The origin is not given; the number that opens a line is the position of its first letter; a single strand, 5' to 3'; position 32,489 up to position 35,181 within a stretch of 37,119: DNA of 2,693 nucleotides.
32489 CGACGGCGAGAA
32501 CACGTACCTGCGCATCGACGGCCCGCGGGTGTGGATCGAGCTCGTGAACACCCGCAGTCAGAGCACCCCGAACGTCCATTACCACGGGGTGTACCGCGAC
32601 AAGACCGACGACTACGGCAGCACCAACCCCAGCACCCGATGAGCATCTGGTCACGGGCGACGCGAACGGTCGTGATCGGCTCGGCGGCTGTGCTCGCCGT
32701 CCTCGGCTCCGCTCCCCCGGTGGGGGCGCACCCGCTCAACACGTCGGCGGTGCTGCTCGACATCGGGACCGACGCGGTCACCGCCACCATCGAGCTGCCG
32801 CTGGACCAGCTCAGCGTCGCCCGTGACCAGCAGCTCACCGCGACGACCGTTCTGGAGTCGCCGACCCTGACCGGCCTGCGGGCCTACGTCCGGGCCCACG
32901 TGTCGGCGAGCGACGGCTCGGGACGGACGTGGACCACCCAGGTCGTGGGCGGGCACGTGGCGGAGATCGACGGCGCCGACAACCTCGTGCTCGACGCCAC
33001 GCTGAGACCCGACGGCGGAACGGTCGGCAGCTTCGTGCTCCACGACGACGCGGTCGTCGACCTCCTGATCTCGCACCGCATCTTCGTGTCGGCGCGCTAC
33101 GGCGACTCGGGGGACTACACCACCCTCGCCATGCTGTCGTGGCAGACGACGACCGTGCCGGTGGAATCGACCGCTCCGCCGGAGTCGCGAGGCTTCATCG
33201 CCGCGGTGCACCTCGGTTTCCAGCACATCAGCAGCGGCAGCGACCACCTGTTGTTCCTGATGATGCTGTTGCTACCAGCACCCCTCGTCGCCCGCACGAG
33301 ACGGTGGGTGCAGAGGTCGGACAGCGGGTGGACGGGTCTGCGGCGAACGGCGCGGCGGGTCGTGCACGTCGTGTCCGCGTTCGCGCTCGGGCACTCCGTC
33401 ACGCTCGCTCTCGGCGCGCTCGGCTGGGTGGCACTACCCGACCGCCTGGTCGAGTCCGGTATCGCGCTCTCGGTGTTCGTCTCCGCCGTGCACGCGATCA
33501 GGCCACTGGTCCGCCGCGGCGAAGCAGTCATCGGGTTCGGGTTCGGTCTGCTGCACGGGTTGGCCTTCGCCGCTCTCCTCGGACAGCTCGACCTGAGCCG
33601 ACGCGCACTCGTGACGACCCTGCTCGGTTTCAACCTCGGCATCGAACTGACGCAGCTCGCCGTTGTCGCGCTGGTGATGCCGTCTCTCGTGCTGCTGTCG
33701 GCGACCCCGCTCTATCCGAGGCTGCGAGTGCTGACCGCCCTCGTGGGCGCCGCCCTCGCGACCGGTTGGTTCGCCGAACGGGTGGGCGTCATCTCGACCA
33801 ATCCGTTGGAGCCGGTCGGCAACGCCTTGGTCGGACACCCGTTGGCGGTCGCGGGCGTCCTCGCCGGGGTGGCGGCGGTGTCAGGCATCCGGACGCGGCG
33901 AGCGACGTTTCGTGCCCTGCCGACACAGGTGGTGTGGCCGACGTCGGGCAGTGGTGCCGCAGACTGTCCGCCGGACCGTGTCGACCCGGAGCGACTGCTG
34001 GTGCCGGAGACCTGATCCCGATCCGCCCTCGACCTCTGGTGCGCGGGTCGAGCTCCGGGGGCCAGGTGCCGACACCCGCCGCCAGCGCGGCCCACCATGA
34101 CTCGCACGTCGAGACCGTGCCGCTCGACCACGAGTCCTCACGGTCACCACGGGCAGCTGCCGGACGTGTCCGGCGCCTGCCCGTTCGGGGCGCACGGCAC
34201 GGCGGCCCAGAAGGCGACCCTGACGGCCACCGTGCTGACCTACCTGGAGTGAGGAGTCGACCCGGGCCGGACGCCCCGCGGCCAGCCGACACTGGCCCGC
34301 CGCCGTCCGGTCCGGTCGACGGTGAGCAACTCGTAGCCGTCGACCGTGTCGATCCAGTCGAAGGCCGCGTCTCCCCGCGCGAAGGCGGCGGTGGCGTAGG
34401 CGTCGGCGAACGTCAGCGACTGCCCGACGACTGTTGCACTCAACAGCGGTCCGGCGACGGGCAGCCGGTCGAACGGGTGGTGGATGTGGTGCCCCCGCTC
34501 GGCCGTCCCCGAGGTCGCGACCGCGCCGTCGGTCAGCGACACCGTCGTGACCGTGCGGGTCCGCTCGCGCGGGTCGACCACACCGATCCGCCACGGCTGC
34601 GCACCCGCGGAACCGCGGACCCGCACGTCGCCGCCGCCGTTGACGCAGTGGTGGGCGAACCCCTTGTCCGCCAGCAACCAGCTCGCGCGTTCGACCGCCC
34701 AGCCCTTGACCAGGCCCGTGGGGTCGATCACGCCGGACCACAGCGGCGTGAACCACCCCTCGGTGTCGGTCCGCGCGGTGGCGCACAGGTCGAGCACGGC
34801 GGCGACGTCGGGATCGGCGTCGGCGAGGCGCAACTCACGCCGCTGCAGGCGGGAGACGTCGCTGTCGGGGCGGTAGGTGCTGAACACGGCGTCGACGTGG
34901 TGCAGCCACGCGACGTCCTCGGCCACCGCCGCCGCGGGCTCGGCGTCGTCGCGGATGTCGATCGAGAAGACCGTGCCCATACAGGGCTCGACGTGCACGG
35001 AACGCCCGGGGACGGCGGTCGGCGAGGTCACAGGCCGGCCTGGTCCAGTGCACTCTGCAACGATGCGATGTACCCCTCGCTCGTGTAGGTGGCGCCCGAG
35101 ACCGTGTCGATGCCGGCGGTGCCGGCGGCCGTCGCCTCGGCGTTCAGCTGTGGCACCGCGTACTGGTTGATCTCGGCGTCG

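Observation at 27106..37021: Two-component-system-centred cluster: two NOX-like ferric reductases, a flavinylated FMN_bind protein with ApbE, and a DUF3500 lipoprotein with a HupE/UreJ-like permease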

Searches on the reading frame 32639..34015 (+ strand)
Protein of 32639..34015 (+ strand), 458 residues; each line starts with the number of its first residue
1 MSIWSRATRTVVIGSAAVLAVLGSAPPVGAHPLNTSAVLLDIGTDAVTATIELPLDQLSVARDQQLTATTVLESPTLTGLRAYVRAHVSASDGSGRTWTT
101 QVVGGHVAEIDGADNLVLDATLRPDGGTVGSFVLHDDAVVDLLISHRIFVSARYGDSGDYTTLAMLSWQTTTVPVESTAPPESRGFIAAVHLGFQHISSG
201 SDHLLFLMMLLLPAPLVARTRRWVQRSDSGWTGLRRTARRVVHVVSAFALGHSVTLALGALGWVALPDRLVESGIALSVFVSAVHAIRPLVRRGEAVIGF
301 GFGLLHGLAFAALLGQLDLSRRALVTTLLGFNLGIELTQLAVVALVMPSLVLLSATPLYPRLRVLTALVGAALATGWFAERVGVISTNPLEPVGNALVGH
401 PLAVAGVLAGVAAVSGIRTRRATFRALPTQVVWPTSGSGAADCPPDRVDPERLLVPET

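Call 7: search_protein_families(library=pfam, proteins=[window:32639-34015:+], max_evalue=0.01)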
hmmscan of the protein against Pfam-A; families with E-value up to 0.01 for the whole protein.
window:32639-34015:+ (458 aa): 1 family
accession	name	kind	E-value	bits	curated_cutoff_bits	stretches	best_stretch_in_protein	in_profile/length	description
PF13795.12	HupE_UreJ_2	-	7.1e-44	149.7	24.5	1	190-354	2-153/156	HupE / UreJ protein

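Call 8: search_protein_families(library=ncbifam, proteins=[window:32639-34015:+], max_evalue=0.001)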
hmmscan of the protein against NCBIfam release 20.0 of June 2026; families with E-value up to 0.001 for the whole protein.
window:32639-34015:+ (458 aa): 0 families

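Call 23: search_solved_structures(query=window:32639-34015:+, max_evalue=1)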
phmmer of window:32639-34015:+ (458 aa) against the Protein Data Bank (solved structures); distinct sequences matched with E-value up to 1: 1.
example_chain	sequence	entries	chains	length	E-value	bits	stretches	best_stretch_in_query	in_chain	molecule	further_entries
1jpm_A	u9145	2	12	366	0.21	14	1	236-315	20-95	L-Ala-D/L-Glu Epimerase | similar to chloromuconate cycloisomerase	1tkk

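Call 53: find_homologous_proteins(query=window:32639-34015:+)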
Query window:32639-34015:+ (458 aa): 1194 proteins with E <= 0.001 among 8000 candidates; the best 120 are listed.
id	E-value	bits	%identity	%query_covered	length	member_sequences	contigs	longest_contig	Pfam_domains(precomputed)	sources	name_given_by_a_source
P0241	6.3e-288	973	100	100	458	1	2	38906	PF13795.14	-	-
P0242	1.5e-168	580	71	85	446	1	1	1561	PF13795.14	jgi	jgi:HupE / UreJ protein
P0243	3.2e-165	569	71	81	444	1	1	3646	PF13795.14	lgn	-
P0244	3.5e-164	565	68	89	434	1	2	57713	PF13795.14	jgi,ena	-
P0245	6.0e-163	561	66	89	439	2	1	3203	PF13795.14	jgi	jgi:hypothetical protein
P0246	7.1e-163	561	63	93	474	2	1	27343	PF13795.14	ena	-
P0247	1.2e-162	560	69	86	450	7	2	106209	PF13795.14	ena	-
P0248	5.3e-162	558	70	84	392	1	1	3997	PF13795.14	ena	-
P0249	7.4e-161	554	62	99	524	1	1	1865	PF13795.14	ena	-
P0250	1.6e-160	553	67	89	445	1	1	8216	PF13795.14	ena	-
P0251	2.1e-160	553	64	96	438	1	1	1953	PF13795.14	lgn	-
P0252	1.1e-159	551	64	93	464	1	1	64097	PF13795.14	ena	-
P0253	1.3e-159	550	65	88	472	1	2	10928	PF13795.14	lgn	-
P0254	1.4e-159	550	67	90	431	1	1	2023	PF13795.14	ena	-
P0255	4.8e-159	548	68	84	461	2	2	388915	PF13795.14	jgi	jgi:hypothetical protein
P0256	8.2e-159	548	65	92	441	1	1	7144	PF13795.14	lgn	-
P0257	8.9e-159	547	66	86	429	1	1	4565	PF13795.14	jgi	jgi:hypothetical protein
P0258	1.0e-158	547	66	87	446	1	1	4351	PF13795.14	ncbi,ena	-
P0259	1.1e-158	547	67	85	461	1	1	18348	PF13795.14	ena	-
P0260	1.6e-158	547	68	89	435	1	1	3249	PF13795.14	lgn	-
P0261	2.0e-158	546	67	84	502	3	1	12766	PF13795.14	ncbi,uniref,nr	ncbi:conserved membrane hypothetical protein [Parafrankia sp. Ea1.12]|uniref:HupE/UreJ family protei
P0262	4.4e-158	545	65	90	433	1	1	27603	PF13795.14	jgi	-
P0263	8.0e-158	544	68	84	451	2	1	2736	PF13795.14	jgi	jgi:hypothetical protein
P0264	1.3e-157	544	64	91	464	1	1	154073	PF13795.14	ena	-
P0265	1.8e-157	543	70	81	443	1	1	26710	PF13795.14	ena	-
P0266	9.4e-157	541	65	86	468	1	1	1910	PF13795.14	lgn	-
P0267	1.2e-156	540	67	84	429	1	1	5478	PF13795.14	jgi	jgi:HupE / UreJ protein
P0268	4.5e-156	539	65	91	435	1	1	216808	PF13795.14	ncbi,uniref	ncbi:HupE/UreJ family protein [Solicola sp. PLA-1-18]|uniref:HupE/UreJ family protein n=1 Tax=Solico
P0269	4.5e-156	539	66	89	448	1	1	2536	PF13795.14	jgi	-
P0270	5.4e-156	538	65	85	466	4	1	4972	PF13795.14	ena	-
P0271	5.4e-156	538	64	91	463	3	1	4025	PF13795.14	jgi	-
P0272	1.6e-155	537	66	87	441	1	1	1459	PF13795.14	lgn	-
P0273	2.1e-155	536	64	91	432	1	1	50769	PF13795.14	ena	-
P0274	6.6e-155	535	66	88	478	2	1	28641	PF13795.14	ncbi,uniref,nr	ncbi:HupE/UreJ family protein [Pseudofrankia sp. BMG5.36]|uniref:HupE/UreJ family protein n=1 Tax=Ps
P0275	1.4e-154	534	62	91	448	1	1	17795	PF13795.14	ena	-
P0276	3.7e-154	532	66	90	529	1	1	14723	PF13795.14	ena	-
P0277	3.9e-154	532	69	81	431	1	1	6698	PF13795.14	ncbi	ncbi:MAG TPA: HupE/UreJ family protein [Friedmanniella sp.]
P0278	6.6e-154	531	67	83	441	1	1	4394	PF13795.14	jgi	jgi:HupE / UreJ protein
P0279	1.5e-153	530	67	83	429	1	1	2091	PF13795.14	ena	-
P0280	1.5e-153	530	68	85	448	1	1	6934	PF13795.14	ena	-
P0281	1.7e-153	530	63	92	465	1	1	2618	PF13795.14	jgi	jgi:HupE / UreJ protein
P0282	2.9e-153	529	63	94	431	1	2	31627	PF13795.14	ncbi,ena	-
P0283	3.8e-153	529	64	89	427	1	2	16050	PF13795.14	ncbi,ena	-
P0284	1.2e-152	527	67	83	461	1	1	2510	PF13795.14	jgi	jgi:HupE / UreJ protein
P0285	2.3e-152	526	66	83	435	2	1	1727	PF13795.14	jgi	jgi:HupE / UreJ protein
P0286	2.9e-152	526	64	87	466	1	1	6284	PF13795.14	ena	-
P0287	1.1e-151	524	65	86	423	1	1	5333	PF13795.14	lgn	-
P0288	1.4e-151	524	66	82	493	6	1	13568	PF13795.14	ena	-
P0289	2.3e-151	523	67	84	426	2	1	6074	PF13795.14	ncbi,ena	-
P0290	4.2e-151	522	63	86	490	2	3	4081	PF13795.14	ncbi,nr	nr:HupE/UreJ family protein [Candidatus Frankia nodulisporulans]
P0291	6.2e-150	518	67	83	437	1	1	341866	PF13795.14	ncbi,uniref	ncbi:HupE/UreJ family protein [Amycolatopsis sp. NPDC051061]|uniref:HupE/UreJ family protein n=1 Tax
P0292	9.2e-147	508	60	93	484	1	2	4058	PF13795.14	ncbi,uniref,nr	ncbi:HupE/UreJ family protein [Candidatus Frankia nodulisporulans]|uniref:HupE/UreJ family protein n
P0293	4.1e-145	502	61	90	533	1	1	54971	PF13795.14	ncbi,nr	ncbi:HupE/UreJ family protein [Frankia sp. R82]|nr:HupE/UreJ family protein [Frankia sp. R82] MCM388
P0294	5.9e-144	499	63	86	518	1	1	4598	PF13795.14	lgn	-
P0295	3.4e-143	496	61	88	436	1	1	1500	PF13795.14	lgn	-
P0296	7.7e-142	492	63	82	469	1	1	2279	PF13795.14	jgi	jgi:hypothetical protein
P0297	1.5e-140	487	61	84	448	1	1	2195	PF13795.14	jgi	jgi:HupE / UreJ protein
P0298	2.4e-140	487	64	84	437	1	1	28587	PF13795.14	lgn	-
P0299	3.4e-138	480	65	82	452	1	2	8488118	PF13795.14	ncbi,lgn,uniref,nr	ncbi:HupE/UreJ family protein [Actinokineospora auranticolor]|uniref:HupE/UreJ protein n=1 Tax=Actin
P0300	1.4e-137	478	59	91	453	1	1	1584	PF13795.14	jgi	jgi:HupE / UreJ protein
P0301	2.0e-137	477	60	88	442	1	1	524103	PF13795.14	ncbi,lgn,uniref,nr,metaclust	ncbi:HupE/UreJ family protein [Actinokineospora terrae]|uniref:HupE / UreJ protein n=1 Tax=Actinokin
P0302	2.3e-137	477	61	85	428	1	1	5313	PF13795.14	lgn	-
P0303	2.7e-137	477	62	82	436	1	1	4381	PF13795.14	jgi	jgi:HupE / UreJ protein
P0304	6.6e-136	472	60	84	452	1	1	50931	PF13795.14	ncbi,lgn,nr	ncbi:MAG: HupE / UreJ protein [Aeromicrobium sp.]|nr:HupE / UreJ protein [Aeromicrobium sp.]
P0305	3.4e-135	470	56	92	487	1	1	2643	PF13795.14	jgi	jgi:HupE / UreJ protein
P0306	1.4e-133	464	62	84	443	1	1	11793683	PF13795.14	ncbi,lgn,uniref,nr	ncbi:HupE/UreJ family protein [Umezawaea sp. Da 62-37]|uniref:HupE/UreJ family protein n=1 Tax=Umeza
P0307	1.9e-133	464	62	81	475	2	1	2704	PF13795.14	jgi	-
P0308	2.3e-133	464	67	74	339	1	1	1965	PF13795.14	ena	-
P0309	3.6e-133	463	63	81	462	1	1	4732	PF13795.14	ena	-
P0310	1.2e-132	461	58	86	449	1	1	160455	PF13795.14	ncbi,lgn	-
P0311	2.2e-130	454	58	89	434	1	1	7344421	PF13795.14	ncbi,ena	-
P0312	2.8e-130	454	61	83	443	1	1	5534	PF13795.14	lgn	-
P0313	2.8e-130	454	59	86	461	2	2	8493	PF13795.14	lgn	-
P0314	1.2e-127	445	53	99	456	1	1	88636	PF13795.14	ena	-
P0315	1.9e-125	438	59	81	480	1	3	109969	PF13795.14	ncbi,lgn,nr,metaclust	ncbi:hypothetical protein OK074_3445 [Actinobacteria bacterium OK074]|nr:hypothetical protein OK074_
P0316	2.1e-125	438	57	81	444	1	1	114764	PF13795.14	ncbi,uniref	ncbi:HupE/UreJ family protein [Streptomyces sp. NPDC057757]|uniref:HupE/UreJ family protein n=1 Tax=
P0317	3.1e-125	437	58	82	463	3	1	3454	PF13795.14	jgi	-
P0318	9.2e-125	435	55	90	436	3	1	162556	PF13795.14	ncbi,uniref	ncbi:HupE/UreJ family protein [Streptomyces hokutonensis]|uniref:HupE/UreJ family protein n=1 Tax=St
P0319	1.2e-124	435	58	81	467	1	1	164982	PF13795.14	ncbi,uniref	ncbi:HupE/UreJ family protein [Streptomyces sp. NPDC005423]|uniref:HupE/UreJ family protein n=1 Tax=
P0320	1.4e-124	435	55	87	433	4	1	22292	PF13795.14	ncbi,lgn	ncbi:HupE/UreJ family protein [Streptomyces sp. NPDC002172]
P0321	2.1e-124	434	57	81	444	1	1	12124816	PF13795.14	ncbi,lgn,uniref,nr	ncbi:HupE/UreJ family protein [Streptomyces sp. NBC_01478]|uniref:HupE/UreJ family protein n=1 Tax=S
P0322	2.1e-124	434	58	81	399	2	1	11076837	PF13795.14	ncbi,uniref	ncbi:HupE/UreJ family protein [Streptomyces sp. NBC_00631]|uniref:HupE/UreJ family protein n=1 Tax=S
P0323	4.7e-124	433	57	81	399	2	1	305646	PF13795.14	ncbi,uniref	ncbi:HupE/UreJ family protein [Streptomyces sp. NPDC051572]|uniref:HupE/UreJ family protein n=1 Tax=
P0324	6.0e-124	433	57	81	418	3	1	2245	PF13795.14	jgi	jgi:hypothetical protein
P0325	1.0e-123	432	55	83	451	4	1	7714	PF13795.14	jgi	jgi:HupE / UreJ protein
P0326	1.5e-123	431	54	87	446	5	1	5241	PF13795.14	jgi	-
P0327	2.0e-123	431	57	82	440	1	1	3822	PF13795.14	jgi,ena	-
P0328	2.1e-123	431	62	75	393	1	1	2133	PF13795.14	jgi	jgi:hypothetical protein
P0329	2.2e-123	431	57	89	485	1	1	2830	PF13795.14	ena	-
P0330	3.2e-123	430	59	84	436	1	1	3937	PF13795.14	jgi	jgi:HupE / UreJ protein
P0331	4.9e-123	430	55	87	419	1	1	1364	PF13795.14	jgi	jgi:hypothetical protein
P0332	1.3e-122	428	54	87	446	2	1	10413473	PF13795.14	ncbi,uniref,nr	ncbi:HupE/UreJ family protein [Streptomyces sp. NBC_01275]|uniref:HupE/UreJ family protein n=1 Tax=S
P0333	4.9e-122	426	56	86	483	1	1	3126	PF13795.14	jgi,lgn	jgi:hypothetical protein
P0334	6.6e-122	426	58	82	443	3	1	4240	PF13795.14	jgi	jgi:HupE / UreJ protein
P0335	9.2e-122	426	56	82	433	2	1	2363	PF13795.14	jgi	-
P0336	1.3e-121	425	57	81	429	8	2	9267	PF13795.14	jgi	jgi:HupE/UreJ protein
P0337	1.4e-121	425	57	81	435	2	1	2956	PF13795.14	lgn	-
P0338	3.6e-121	424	55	86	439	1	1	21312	PF13795.14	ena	-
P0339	5.9e-121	423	57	82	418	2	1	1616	PF13795.14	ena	-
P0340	6.0e-121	423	56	84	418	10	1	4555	PF13795.14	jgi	jgi:hypothetical protein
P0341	6.9e-121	423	57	81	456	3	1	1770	PF13795.14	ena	-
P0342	7.8e-121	422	57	84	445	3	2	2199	PF13795.14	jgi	jgi:HupE / UreJ protein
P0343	1.3e-120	422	57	82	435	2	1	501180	PF13795.14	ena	-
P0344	4.0e-120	420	57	81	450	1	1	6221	PF13795.14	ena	-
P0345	5.3e-120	420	57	83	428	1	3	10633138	PF13795.14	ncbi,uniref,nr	ncbi:HupE/UreJ family protein [Paractinoplanes durhamensis]|uniref:HupE/UreJ family protein n=1 Tax=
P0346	7.6e-120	419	57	82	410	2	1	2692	PF13795.14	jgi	jgi:HupE/UreJ protein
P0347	8.0e-120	419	55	84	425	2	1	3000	PF13795.14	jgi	jgi:hypothetical protein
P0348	9.9e-120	419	53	88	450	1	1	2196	PF13795.14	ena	-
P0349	1.3e-119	418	56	81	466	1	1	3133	PF13795.14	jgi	jgi:HupE / UreJ protein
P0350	1.4e-119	418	56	83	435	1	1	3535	PF13795.14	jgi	jgi:HupE / UreJ protein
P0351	1.6e-119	418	56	81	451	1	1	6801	PF13795.14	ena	-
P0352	1.8e-119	418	55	88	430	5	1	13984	PF13795.14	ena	-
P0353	5.3e-119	416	55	81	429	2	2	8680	PF13795.14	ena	-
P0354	6.6e-119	416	56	80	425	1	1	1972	PF13795.14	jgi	jgi:hypothetical protein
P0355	8.2e-119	416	54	89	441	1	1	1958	PF13795.14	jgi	jgi:hypothetical protein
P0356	1.0e-118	415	56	81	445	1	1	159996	PF13795.14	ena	-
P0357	1.2e-118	415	56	84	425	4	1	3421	PF13795.14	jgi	jgi:HupE / UreJ protein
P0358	3.9e-118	414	55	88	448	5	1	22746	PF13795.14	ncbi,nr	ncbi:hypothetical protein BCD49_37540 [Pseudofrankia sp. EUN1h]|nr:hypothetical protein BCD49_37540 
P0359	5.5e-118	413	54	82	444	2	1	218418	PF13795.14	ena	-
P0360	8.0e-118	413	54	86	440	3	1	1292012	PF13795.14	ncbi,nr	ncbi:HupE/UreJ family protein [Rathayibacter sp. VKM Ac-2835]|nr:HupE/UreJ family protein [Rathayiba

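Call 72: predict_structure(alignment_id=A2)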
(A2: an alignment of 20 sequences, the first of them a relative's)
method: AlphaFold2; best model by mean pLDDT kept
length: 458 residues; sequences in the alignment: 20
mean_pLDDT: 80.9   pTM: 0.69
mean pLDDT of the five models: 80.9, 79.9, 77.8, 76.3, 75.6
residues with pLDDT >= 90: 142; 70-90: 228; 50-70: 68; < 50: 20
segments of 3 or more residues with pLDDT < 50: 24-33, 452-458
pLDDT, mean of each block of 10 residues (from residue 1): 68 71 45 67 94 88 90 95 92 92 93 88 91 79 66 83 80 81 74 73 82 90 87 88 90 88 80 89 93 88 87 66 74 84 88 90 93 91 85 79 84 88 69 53 52 46
secondary structure, 60 per line:
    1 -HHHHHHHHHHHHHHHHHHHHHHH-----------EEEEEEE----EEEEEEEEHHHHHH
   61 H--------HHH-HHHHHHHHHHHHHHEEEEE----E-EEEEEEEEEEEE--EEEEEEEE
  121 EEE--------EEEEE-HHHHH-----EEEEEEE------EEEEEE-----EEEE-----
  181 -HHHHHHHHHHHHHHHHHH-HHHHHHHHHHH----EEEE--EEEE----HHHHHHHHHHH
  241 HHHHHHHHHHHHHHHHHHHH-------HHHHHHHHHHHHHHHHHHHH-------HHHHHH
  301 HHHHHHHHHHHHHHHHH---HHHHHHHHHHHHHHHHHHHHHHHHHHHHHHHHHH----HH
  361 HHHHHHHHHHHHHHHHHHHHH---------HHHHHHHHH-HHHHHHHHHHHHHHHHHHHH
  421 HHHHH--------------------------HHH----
elements in order: H2-24 E36-42 E47-54 H55-61 H74-87 E88-92 E99-110 E113-123 E132-136 H138-142 E148-154 E161-166 E172-175 H182-199 H201-211 E216-219 E222-225 H230-260 H268-287 H295-317 H321-354 H359-381 H391-399 H401-425

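Call 77: fold_search(model_id=the predicted structure, library=pdb)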
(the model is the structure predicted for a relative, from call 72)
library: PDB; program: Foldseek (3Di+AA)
matches with E <= 10: 762; with E <= 0.001: 2
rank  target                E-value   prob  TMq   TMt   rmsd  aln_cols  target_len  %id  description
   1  9gce                  1.5e-04  1.00  0.20  0.47   7.9       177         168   14  Ang-1 domain of the HupE/UreJ-2 protein from Rhodobacteraceae bacterium RbAng-1a with Cu bound (released 2025-09-10)
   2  8ezw_C                8.1e-04  1.00  0.22  0.61   5.6       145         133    8  Structure of Apo ZrgA deletion 124-184 from Vibrio cholerae (released 2023-01-18)
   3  8ezw_E                1.5e-03  1.00  0.20  0.58   5.3       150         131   10  Structure of Apo ZrgA deletion 124-184 from Vibrio cholerae (released 2023-01-18)
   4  7amx                  2.0e-03  1.00  0.21  0.56   5.7       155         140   11  The crystal structure of gene product PA4063 from Pseudomonas aeruginosa in complex with zinc (released 2021-10-20)
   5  8f1b_F                2.3e-03  1.00  0.20  0.55   5.9       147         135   12  Structure of zinc-bound ZrgA deletion 124-184 from Vibrio cholerae (released 2023-01-18)
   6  7ahw                  2.6e-03  1.00  0.21  0.57   5.7       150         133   10  The crystal structure of gene product PA4063 from Pseudomonas aeruginosa (released 2021-10-06)
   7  7bgo_CCC              3.3e-03  1.00  0.21  0.57   5.6       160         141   10  The crystal structure of gene product PA4063 from Pseudomonas aeruginosa in complex with Zn (space group P65) (released 2021-11-17)
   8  8ezw_A                4.5e-03  1.00  0.21  0.60   5.4       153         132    6  Structure of Apo ZrgA deletion 124-184 from Vibrio cholerae (released 2023-01-18)
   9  7bgo_BBB              4.5e-03  1.00  0.20  0.54   6.1       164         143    9  The crystal structure of gene product PA4063 from Pseudomonas aeruginosa in complex with Zn (space group P65) (released 2021-11-17)
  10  8f1b_A                4.9e-03  1.00  0.22  0.61   5.6       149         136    7  Structure of zinc-bound ZrgA deletion 124-184 from Vibrio cholerae (released 2023-01-18)
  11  8ezw_D                5.7e-03  1.00  0.22  0.59   5.9       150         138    8  Structure of Apo ZrgA deletion 124-184 from Vibrio cholerae (released 2023-01-18)
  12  7aly_AAA              7.1e-03  1.00  0.21  0.56   6.1       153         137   10  The crystal structure of gene product PA4063 from Pseudomonas aeruginosa in complex with Au(I) for phasing (released 2021-10-20)
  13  8f1b_D                8.1e-03  1.00  0.20  0.51   5.8       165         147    9  Structure of zinc-bound ZrgA deletion 124-184 from Vibrio cholerae (released 2023-01-18)
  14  8f1b_C                8.5e-03  1.00  0.18  0.44   6.4       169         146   11  Structure of zinc-bound ZrgA deletion 124-184 from Vibrio cholerae (released 2023-01-18)
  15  8b6l_O                1.6e-02  0.25  0.12  0.10  29.9       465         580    9  Subtomogram average of the human Sec61-TRAP-OSTA-translocon (released 2022-12-07)
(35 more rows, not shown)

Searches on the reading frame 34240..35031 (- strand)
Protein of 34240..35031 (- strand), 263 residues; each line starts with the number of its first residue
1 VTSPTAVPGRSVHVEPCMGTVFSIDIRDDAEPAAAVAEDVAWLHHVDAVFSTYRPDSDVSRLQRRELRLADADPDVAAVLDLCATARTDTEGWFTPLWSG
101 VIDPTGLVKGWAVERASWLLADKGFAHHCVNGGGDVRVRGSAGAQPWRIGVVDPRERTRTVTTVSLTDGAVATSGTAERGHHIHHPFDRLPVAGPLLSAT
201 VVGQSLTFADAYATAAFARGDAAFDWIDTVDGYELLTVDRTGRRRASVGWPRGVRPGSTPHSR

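Call 7: search_protein_families(library=pfam, proteins=[window:34240-35031:-], max_evalue=0.01)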
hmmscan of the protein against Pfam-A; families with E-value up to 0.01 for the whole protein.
window:34240-35031:- (263 aa): 1 family
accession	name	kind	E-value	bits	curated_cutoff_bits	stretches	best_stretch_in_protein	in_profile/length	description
PF02424.20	ApbE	-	4.1e-40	138.4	25.6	2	102-229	126-257/266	ApbE family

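Call 8: search_protein_families(library=ncbifam, proteins=[window:34240-35031:-], max_evalue=0.001)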
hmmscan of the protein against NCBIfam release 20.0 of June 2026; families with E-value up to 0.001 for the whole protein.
window:34240-35031:- (263 aa): 1 family
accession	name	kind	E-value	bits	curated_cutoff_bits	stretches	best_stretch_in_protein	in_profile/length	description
NF007774.0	PRK10461.1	equivalog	2.2e-12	46.6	498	1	103-220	182-309/351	FAD:protein FMN transferase ApbE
